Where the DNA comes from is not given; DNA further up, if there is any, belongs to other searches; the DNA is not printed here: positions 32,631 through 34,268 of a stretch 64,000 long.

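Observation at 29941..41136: LacI-controlled operon that splices cyclitol/sugar-type enzymes onto a complete glycine-reductase-like selenoprotein set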

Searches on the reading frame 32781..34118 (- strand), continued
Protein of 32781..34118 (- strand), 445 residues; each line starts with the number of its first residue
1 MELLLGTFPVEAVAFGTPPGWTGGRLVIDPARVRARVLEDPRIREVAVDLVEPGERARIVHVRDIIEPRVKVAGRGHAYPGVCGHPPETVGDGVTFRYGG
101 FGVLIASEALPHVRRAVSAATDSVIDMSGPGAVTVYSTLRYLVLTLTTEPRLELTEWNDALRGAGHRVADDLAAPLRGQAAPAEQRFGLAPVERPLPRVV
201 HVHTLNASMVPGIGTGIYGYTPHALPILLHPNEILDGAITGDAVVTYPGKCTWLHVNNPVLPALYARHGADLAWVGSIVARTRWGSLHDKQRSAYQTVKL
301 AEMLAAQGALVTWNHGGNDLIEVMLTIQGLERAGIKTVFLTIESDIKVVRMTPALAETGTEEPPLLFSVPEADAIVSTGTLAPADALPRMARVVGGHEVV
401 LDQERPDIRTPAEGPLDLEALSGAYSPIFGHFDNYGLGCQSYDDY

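Call 27: get_annotated_region(hit=H6, flank=9000)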
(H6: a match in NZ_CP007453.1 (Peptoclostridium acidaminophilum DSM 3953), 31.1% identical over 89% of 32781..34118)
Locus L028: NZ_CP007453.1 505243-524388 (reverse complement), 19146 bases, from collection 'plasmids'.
description: Peptoclostridium acidaminophilum DSM 3953 strain al-2 plasmid EAL2_808p, complete sequence
organism: Peptoclostridium acidaminophilum DSM 3953 (NCBI taxid 1286171)
taxonomy: Bacteria; Bacillota; Clostridia; Peptostreptococcales; Peptoclostridiaceae; Peptoclostridium; Peptoclostridium acidaminophilum; Peptoclostridium acidaminophilum DSM 3953
host: -; source: black mud; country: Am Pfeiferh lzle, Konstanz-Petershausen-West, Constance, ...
typing (MOB-suite, as given by PLSDB): non-mobilizable
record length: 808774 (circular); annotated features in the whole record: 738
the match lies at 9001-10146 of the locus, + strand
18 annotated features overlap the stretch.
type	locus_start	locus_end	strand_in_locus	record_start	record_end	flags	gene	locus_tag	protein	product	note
CDS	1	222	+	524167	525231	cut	ltrA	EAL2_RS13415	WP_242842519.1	group II intron reverse transcriptase/maturase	GO:0000373 - Group II intron splicing [Evidence IEA]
CDS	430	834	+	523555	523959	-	tnpA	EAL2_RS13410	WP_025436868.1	IS200/IS605 family transposase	-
CDS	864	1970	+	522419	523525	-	tnpB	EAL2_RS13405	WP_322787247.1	IS200/IS605 family element RNA-guided endonuclease TnpB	-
CDS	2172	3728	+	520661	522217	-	-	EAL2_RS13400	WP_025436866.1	hypothetical protein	-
CDS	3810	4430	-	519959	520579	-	-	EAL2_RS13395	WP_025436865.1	DUF2202 domain-containing protein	-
CDS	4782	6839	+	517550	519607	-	-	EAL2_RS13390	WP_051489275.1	transporter substrate-binding domain-containing protein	-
CDS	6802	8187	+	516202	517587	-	-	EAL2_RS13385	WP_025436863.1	sigma-54 dependent transcriptional regulator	GO:0006355 - regulation of DNA-templated transcription [Evidence IEA]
CDS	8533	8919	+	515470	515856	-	-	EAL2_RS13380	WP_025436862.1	GrdX family protein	-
CDS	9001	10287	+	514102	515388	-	grdG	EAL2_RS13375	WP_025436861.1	sarcosine reductase complex component B subunit alpha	-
CDS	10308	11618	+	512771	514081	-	grdF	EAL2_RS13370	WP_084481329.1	sarcosine reductase complex component B subunit beta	-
CDS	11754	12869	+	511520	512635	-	-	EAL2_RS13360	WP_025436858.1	hypothetical protein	-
CDS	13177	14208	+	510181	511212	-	namA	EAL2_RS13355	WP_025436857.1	NADPH dehydrogenase NamA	-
CDS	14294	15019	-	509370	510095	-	-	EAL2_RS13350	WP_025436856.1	MEDS domain-containing protein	-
CDS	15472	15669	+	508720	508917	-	-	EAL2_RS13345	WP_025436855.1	4Fe-4S dicluster domain-containing protein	-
CDS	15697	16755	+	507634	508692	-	-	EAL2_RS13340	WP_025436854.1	2-ketoisovalerate ferredoxin oxidoreductase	-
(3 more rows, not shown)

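Call 28: get_annotated_region(hit=H5, flank=9000)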
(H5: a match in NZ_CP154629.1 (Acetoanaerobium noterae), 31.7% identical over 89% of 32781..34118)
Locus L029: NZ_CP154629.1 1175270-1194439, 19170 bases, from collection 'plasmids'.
description: Acetoanaerobium noterae strain DSL2 plasmid pTPELB2, complete sequence
organism: Acetoanaerobium noterae (NCBI taxid 745369)
taxonomy: Bacteria; Bacillota; Clostridia; Peptostreptococcales; Filifactoraceae; Acetoanaerobium; Acetoanaerobium noterae
host: -; source: cell culture,Sludge of a digestion tower of a wastewater treatment plant; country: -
typing (MOB-suite, as given by PLSDB): non-mobilizable
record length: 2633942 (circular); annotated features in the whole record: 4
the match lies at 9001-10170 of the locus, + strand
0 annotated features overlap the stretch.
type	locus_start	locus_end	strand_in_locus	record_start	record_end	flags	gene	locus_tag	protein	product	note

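Call 38: find_encoding_contigs(protein=P0005, flank=10000, max_places=2)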
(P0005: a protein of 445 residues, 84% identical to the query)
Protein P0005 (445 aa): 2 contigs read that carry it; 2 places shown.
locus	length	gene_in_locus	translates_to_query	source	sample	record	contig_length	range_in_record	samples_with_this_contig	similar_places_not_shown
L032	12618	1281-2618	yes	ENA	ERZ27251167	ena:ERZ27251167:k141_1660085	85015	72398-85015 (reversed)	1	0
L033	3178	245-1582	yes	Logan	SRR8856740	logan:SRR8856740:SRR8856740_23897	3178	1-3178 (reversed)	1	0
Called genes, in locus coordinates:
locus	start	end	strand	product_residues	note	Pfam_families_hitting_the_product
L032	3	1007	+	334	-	?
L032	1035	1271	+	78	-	-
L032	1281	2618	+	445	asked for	PF09338:Gly_reductase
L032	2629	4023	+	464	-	PF19364:DUF5940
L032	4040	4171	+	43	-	PF04723:GRDA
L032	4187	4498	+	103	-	PF04723:GRDA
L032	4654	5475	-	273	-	PF00528:BPD_transp_1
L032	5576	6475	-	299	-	PF00528:BPD_transp_1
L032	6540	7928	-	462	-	PF01547:SBP_bac_1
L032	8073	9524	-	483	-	PF00890:FAD_binding_2 (faint), PF12831:FAD_oxidored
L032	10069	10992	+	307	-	PF00532:Peripla_BP_1, PF13407:Peripla_BP_4, PF13377:Peripla_BP_3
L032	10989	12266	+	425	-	PF00155:Aminotran_1_2, PF01041:DegT_DnrJ_EryC1, PF01212:Beta_elim_lyase (faint)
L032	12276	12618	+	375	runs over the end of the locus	PF01408:GFO_IDH_MocA, PF03447:NAD_binding_3, PF22725:GFO_IDH_MocA_C3, PF02894:GFO_IDH_MocA_C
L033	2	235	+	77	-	?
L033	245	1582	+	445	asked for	PF09338:Gly_reductase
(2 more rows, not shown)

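Call 39: find_encoding_contigs(protein=P0003, flank=10000, max_places=2)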
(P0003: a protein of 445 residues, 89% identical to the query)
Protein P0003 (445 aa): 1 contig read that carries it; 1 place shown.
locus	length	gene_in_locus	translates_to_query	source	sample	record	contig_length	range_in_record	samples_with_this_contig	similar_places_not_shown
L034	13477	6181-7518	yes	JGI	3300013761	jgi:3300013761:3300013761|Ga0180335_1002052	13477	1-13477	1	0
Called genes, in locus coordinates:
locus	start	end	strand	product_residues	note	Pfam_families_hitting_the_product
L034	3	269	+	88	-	?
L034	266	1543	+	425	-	PF00155:Aminotran_1_2, PF01041:DegT_DnrJ_EryC1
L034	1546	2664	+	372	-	PF01408:GFO_IDH_MocA, PF22725:GFO_IDH_MocA_C3, PF02894:GFO_IDH_MocA_C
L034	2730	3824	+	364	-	PF08240:ADH_N, PF16912:Glu_dehyd_C, PF00107:ADH_zinc_N, PF13602:ADH_zinc_N_2 (weak)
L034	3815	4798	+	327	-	PF01408:GFO_IDH_MocA, PF22725:GFO_IDH_MocA_C3, PF02894:GFO_IDH_MocA_C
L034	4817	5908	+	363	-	PF07355:GRDB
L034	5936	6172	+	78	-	-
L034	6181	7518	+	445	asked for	PF09338:Gly_reductase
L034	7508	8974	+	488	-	PF08545:ACP_syn_III (faint), PF19364:DUF5940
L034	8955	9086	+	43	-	PF04723:GRDA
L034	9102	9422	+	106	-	PF04723:GRDA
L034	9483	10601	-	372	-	PF02746:MR_MLE_N, PF13378:MR_MLE_C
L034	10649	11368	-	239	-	-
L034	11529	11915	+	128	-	-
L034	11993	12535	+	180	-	-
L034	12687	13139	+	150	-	PF14539:DUF4442, PF13622:4HBT_3 (weak), PF03061:4HBT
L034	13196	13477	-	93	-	?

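Call 68: find_encoding_contigs(protein=P0113, flank=10000, max_places=1)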
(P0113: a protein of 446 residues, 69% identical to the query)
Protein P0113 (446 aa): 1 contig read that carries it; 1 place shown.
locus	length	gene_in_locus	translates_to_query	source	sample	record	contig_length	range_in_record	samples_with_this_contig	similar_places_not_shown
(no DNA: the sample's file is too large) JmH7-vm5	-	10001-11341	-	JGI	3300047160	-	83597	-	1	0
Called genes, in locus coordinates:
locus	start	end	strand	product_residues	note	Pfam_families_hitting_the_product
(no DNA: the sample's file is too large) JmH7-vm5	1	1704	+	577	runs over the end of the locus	PF00916:Sulfate_transp, PF01740:STAS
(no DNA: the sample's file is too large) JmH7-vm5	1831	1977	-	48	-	-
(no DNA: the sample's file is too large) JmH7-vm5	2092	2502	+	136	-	-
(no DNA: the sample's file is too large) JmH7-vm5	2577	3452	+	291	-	-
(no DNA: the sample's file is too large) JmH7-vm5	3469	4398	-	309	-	-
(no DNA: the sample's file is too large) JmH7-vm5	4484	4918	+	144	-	PF00520:Ion_trans, PF07885:Ion_trans_2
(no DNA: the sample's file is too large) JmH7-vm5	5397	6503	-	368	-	PF08240:ADH_N, PF16912:Glu_dehyd_C, PF00107:ADH_zinc_N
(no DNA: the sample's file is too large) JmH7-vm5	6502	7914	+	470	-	PF08545:ACP_syn_III (weak), PF19364:DUF5940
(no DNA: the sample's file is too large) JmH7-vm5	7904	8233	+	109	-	PF00085:Thioredoxin, PF13098:Thioredoxin_2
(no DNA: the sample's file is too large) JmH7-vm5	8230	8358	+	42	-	PF04723:GRDA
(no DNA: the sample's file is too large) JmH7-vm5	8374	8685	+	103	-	PF04723:GRDA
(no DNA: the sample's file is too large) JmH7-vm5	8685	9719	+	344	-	PF07355:GRDB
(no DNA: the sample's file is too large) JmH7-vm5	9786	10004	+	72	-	-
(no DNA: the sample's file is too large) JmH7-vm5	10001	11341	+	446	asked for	PF09338:Gly_reductase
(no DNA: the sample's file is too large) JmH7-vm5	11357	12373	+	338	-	PF00389:2-Hacid_dh, PF02826:2-Hacid_dh_C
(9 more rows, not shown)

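Call 69: find_encoding_contigs(protein=P0081, flank=10000, max_places=1)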
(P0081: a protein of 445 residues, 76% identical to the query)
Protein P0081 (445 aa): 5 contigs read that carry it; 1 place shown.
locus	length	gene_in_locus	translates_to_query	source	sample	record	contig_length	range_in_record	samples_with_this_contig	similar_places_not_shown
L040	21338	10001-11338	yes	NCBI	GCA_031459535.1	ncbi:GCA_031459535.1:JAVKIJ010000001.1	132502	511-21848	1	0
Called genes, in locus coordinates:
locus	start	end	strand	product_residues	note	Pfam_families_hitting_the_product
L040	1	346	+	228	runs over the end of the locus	-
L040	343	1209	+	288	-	-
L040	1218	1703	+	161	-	PF03918:CcmH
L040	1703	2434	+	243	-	PF00149:Metallophos, PF12850:Metallophos_2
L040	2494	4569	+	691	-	PF26550:Tricorn_2nd (weak), PF07676:PD40 (weak), PF26549:Tricorn_N (weak), PF26550:Tricorn_2nd (weak), PF07676:PD40 (weak), PF26549:Tricorn_N, PF20434:BD-FAE (weak), PF00326:Peptidase_S9, +2 more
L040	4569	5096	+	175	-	PF01923:Cob_adeno_trans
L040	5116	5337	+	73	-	PF01402:RHH_1, PF12651:RHH_3 (weak), PF20605:Antitox_RHH (weak)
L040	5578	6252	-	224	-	PF13378:MR_MLE_C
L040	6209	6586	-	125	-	PF02746:MR_MLE_N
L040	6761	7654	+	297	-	PF00528:BPD_transp_1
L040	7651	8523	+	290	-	PF00528:BPD_transp_1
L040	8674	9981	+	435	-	-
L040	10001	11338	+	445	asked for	PF09338:Gly_reductase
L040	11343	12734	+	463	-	PF19364:DUF5940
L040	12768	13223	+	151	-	-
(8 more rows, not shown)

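Call 72: search_protein_representatives(protein=window:32781-34118:-)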
Query: 445 residues. Proteins with E-value up to 0.001 (for the whole library): 898; up to 1e-10: 469; up to 1e-30: 148. The best 150 are listed.
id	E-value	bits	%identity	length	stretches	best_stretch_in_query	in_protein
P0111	1.0e-205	700.7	70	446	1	2-445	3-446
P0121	2.7e-121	422.5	78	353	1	105-355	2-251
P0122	3.9e-89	316.4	74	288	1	79-274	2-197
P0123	6.3e-88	312.5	44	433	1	1-443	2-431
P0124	8.1e-78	279.1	44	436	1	1-441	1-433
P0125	2.9e-70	254.2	44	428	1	3-399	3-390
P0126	6.4e-68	246.5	41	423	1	1-399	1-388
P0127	2.6e-66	241.2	38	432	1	1-430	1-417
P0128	3.0e-63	231.1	37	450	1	2-437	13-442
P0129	4.5e-63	230.5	39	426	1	3-401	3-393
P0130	3.0e-62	227.8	40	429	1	1-399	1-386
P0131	3.0e-60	221.2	38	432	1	2-399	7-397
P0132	3.8e-60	220.9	41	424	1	1-419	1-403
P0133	5.7e-60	220.3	37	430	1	1-414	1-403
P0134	7.0e-60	220.0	39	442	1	1-445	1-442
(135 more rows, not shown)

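Call 80: find_encoding_contigs(protein=P0123, flank=8000, max_places=2)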
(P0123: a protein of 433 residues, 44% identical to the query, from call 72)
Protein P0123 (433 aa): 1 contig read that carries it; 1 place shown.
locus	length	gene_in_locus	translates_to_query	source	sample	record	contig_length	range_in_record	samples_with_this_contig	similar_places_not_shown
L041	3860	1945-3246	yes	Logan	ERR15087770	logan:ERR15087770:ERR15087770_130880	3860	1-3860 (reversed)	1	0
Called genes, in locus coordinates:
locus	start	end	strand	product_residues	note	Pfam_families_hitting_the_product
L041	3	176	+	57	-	?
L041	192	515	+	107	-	PF04723:GRDA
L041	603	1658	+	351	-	PF07355:GRDB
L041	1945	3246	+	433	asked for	PF09338:Gly_reductase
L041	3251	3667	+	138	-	PF21986:AH_C, PF06094:GGACT (weak)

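Call 81: find_encoding_contigs(protein=P0124, flank=10000, max_places=2)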
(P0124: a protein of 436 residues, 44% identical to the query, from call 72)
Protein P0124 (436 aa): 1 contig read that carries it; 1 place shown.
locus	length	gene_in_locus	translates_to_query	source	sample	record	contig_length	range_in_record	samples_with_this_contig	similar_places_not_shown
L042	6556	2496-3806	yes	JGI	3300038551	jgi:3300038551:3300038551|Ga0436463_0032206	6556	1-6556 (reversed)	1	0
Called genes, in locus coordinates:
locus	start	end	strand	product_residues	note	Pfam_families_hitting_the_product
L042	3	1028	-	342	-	?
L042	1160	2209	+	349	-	PF07355:GRDB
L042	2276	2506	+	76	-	-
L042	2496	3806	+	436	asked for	PF09338:Gly_reductase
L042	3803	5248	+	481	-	PF19364:DUF5940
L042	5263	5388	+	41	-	PF04723:GRDA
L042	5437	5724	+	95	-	PF04723:GRDA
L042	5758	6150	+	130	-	PF01042:Ribonuc_L-PSP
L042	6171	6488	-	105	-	-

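Call 84: search_protein_families(library=ncbifam, proteins=[P0123, P0124, P0125, P0126, P0127, P0128, P0130, P0132], max_evalue=1e-10)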
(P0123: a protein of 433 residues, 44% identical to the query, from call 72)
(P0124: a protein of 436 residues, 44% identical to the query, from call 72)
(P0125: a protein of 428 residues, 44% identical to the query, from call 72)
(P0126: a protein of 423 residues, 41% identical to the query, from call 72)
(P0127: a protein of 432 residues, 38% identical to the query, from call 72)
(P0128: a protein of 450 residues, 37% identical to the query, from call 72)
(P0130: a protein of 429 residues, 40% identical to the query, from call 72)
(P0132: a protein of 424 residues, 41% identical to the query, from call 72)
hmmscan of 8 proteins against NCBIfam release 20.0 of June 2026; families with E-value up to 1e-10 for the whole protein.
P0123 (433 aa): 3 families
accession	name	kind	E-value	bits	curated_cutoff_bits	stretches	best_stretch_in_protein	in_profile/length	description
NF040793.1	sarcosine_GrdG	exception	7.7e-79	265.5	780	1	2-391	1-386/428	sarcosine reductase complex component B subunit alpha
NF053623.1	fluoroAc_FarE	equivalog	6.6e-38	130.6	675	1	3-388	4-376/419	fluoroacetate reductase subunit FarE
TIGR04480.1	D_pro_red_PrdA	equivalog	8.5e-11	41.2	700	0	227-345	395-510/587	D-proline reductase (dithiol) proprotein PrdA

P0124 (436 aa): 2 families
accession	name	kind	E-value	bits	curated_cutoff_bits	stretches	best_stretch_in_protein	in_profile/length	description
NF040793.1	sarcosine_GrdG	exception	3.7e-60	203.9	780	1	1-391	1-384/428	sarcosine reductase complex component B subunit alpha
NF053623.1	fluoroAc_FarE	equivalog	2.1e-39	135.5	675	1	2-390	4-376/419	fluoroacetate reductase subunit FarE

P0125 (428 aa): 2 families
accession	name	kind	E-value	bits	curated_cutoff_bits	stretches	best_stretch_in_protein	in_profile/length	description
NF040793.1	sarcosine_GrdG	exception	2.8e-52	178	780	1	2-369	2-371/428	sarcosine reductase complex component B subunit alpha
NF053623.1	fluoroAc_FarE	equivalog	8.8e-32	110.4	675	1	2-386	4-375/419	fluoroacetate reductase subunit FarE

P0126 (423 aa): 2 families
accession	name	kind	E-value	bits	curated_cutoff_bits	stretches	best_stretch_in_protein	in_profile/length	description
NF040793.1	sarcosine_GrdG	exception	6e-106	354.8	780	1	1-387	1-385/428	sarcosine reductase complex component B subunit alpha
NF053623.1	fluoroAc_FarE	equivalog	4.9e-54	183.7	675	1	2-415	4-409/419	fluoroacetate reductase subunit FarE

P0127 (432 aa): 2 families
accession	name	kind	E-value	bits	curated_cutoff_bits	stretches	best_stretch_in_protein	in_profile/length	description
NF040793.1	sarcosine_GrdG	exception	2.2e-72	244.2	780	1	1-390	1-386/428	sarcosine reductase complex component B subunit alpha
NF053623.1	fluoroAc_FarE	equivalog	1.1e-38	133.1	675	1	2-387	4-376/419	fluoroacetate reductase subunit FarE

P0128 (450 aa): 3 families
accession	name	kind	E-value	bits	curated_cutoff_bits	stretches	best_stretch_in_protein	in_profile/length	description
NF040793.1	sarcosine_GrdG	exception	7.8e-68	229.2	780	1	12-406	1-385/428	sarcosine reductase complex component B subunit alpha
NF053623.1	fluoroAc_FarE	equivalog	4.8e-35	121.2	675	1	11-403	2-375/419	fluoroacetate reductase subunit FarE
TIGR04480.1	D_pro_red_PrdA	equivalog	1.1e-12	47.4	700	0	238-360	395-512/587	D-proline reductase (dithiol) proprotein PrdA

P0130 (429 aa): 2 families
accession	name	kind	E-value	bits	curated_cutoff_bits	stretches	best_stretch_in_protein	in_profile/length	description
NF040793.1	sarcosine_GrdG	exception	9.3e-82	275.1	780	1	1-427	1-426/428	sarcosine reductase complex component B subunit alpha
NF053623.1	fluoroAc_FarE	equivalog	9.1e-42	143.3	675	1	2-392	4-385/419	fluoroacetate reductase subunit FarE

P0132 (424 aa): 2 families
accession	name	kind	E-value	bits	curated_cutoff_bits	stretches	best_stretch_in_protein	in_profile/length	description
NF040793.1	sarcosine_GrdG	exception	1.6e-88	297.4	780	1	1-392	1-389/428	sarcosine reductase complex component B subunit alpha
NF053623.1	fluoroAc_FarE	equivalog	6.2e-33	114.2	675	1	2-388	4-378/419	fluoroacetate reductase subunit FarE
